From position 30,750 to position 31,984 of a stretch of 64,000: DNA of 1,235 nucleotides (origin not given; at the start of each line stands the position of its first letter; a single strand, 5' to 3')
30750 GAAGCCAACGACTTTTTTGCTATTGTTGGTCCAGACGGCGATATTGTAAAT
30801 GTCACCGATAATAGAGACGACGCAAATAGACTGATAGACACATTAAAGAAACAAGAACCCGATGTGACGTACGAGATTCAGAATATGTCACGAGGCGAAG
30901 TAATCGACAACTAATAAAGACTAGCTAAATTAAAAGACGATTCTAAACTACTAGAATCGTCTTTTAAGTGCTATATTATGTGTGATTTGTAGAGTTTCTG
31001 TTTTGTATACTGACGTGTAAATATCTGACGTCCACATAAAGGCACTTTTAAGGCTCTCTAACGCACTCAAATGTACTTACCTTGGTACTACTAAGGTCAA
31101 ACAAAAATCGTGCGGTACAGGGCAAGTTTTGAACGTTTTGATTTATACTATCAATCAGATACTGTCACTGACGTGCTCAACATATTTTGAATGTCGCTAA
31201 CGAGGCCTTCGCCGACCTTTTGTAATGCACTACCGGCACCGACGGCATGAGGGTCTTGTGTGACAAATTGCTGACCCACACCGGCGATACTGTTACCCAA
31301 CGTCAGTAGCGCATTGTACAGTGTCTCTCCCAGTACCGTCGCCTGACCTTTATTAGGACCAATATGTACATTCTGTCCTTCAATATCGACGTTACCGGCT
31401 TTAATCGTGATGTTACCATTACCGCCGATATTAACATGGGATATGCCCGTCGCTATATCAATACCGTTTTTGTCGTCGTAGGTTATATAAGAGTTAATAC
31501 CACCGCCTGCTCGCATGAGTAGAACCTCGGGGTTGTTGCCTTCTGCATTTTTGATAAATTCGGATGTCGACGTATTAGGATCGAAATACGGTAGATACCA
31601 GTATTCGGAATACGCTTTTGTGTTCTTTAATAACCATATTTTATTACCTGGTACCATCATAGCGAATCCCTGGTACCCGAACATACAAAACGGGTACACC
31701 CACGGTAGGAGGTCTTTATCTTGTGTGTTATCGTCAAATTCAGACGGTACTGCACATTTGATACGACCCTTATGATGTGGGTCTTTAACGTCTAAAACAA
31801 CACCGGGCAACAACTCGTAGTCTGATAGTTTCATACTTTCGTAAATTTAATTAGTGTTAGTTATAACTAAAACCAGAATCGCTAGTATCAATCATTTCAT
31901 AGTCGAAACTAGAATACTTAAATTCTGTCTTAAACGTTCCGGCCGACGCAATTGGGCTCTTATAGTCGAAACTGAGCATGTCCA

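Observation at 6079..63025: Family of at least seven conserved ~100-150 bp intergenic palindromic elements whose inner hairpin loop occurs in both polarities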

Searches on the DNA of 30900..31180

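Call 28: search_rna_families(source=window, start=30900, end=31180, threshold=evalue, max_evalue=10)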
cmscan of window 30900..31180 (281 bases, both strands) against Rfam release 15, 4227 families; matches with E-value up to 10: 6.
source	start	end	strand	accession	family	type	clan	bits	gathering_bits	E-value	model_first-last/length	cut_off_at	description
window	30910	30963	+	RF02844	RefA9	Gene; antisense;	-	22.6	49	0.22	1-64/64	no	Enterococcus sRNA A9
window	30934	30990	-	RF02844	RefA9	Gene; antisense;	-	21.9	49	0.31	1-64/64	no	Enterococcus sRNA A9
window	30930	30967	+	RF00971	mir-578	Gene; miRNA;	-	18.6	98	0.7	1-84/84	no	mir-578 microRNA precursor family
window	30907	30997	-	RF02065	STnc340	Gene; sRNA;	-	17.5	80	3.8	1-130/130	no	Enterobacterial sRNA STnc340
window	30930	30967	+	RF03682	mir-3912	Gene; miRNA;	-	15.4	95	2.8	1-91/91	no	mir-3912 microRNA precursor family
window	30909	31015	+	RF00509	snosnR64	Gene; snRNA; snoRNA; CD-box;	CL00069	13.6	38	4.1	1-105/105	no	Small nucleolar RNA snR64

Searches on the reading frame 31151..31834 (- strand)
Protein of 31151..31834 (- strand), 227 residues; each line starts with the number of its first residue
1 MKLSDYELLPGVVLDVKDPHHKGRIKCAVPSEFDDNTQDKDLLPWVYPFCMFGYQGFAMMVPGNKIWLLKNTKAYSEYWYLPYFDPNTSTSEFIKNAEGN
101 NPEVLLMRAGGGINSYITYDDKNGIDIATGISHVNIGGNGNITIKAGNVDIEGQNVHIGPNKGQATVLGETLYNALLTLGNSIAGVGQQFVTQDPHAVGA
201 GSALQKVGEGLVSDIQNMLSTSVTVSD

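Call 57: search_protein_families(library=phrogs, proteins=[window:31151-31834:-], max_evalue=0.001)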
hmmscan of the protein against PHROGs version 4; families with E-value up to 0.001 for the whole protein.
window:31151-31834:- (227 aa): 1 family
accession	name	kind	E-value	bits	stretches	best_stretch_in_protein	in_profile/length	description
phrog_37871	-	tail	0.00029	21.7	1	11-48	7-45/257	baseplate protein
